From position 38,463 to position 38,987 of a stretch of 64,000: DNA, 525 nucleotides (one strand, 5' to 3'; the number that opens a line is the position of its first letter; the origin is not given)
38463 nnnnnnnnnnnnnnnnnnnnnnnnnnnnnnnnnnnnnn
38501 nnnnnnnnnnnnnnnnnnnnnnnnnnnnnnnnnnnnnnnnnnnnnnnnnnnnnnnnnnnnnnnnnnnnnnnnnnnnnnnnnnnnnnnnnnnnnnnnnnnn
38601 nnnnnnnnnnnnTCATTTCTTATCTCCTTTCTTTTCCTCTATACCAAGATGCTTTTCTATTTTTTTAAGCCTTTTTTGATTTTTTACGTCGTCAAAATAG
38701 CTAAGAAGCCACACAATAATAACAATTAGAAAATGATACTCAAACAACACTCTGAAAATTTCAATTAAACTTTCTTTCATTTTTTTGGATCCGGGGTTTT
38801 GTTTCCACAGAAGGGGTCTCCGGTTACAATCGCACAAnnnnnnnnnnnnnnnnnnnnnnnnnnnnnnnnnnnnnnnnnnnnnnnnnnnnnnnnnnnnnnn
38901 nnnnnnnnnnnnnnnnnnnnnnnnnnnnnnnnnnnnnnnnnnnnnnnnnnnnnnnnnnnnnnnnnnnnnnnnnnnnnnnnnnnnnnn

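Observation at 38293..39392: Duplicated 70-bp promoter/5' cassette that runs right up to two start codons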

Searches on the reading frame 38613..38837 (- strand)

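Call 16: search_protein_families(library=pfam, proteins=[window:38613-38837:-], max_evalue=0.1)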
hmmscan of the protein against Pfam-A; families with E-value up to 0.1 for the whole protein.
window:38613-38837:- (74 aa): 1 family
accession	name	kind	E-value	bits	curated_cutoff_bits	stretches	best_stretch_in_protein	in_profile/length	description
PF00558.24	Vpu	-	0.021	15.1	24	1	30-64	10-43/81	Vpu protein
